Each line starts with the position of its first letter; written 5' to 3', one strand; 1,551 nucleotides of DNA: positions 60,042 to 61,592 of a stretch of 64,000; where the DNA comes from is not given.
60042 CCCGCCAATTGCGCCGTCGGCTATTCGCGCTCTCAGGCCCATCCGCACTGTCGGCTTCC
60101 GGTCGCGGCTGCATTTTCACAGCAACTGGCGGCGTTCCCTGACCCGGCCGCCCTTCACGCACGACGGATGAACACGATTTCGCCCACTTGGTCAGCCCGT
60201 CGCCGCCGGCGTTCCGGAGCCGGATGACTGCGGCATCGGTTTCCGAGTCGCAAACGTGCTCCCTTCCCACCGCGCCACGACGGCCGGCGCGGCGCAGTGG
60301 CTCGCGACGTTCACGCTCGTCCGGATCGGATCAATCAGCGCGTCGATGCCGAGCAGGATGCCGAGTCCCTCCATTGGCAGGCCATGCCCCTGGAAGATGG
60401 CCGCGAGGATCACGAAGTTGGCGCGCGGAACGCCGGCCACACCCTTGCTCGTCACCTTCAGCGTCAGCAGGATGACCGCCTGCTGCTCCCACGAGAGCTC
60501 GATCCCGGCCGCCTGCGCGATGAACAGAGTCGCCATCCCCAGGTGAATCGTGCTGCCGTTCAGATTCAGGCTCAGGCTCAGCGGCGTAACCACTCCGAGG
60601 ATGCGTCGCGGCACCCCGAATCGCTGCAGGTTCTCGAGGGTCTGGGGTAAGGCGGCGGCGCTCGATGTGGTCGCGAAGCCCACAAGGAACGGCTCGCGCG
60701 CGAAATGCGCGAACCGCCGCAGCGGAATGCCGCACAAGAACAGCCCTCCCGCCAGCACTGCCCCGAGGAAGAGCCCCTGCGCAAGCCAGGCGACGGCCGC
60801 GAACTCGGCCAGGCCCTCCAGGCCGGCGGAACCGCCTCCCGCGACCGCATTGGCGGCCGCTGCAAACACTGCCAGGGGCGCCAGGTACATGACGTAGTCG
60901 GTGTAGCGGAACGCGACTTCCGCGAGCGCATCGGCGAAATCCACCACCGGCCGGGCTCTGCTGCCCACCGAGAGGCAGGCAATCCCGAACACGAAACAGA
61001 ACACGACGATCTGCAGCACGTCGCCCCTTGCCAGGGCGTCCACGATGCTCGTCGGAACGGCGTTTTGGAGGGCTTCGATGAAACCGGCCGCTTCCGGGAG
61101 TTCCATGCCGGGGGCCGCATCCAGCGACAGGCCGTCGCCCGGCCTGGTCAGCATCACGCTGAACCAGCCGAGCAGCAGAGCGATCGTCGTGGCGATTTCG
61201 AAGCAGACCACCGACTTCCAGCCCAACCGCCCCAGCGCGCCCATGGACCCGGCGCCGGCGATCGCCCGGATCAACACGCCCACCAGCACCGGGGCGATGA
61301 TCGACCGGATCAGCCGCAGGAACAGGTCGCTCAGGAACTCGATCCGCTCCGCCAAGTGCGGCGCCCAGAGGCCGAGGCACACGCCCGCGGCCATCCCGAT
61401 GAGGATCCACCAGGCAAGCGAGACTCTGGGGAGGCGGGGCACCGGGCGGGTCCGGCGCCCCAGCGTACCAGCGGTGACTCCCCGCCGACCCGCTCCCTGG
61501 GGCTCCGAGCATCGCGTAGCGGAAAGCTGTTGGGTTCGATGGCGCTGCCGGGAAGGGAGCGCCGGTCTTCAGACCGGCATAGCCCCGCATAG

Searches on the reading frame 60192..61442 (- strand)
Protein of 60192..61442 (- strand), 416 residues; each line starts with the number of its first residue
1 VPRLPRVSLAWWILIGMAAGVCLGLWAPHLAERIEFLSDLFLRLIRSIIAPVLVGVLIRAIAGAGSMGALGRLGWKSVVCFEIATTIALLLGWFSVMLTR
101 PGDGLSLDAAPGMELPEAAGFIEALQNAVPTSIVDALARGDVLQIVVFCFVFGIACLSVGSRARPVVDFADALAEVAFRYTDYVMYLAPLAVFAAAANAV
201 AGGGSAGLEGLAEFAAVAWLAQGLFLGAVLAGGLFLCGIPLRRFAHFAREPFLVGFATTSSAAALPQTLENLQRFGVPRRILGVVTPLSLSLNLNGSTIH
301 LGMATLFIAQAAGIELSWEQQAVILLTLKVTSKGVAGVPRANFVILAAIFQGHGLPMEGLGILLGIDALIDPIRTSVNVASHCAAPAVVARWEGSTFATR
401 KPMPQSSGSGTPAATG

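Call 29: search_protein_families(library=pfam, proteins=[window:60192-61442:-], max_evalue=0.01)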
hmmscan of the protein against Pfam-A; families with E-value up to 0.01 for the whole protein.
window:60192-61442:- (416 aa): 1 family
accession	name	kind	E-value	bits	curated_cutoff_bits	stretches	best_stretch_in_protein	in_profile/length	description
PF00375.23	SDF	-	6.3e-103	345.2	27.9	1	9-392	1-387/387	Sodium:dicarboxylate symporter family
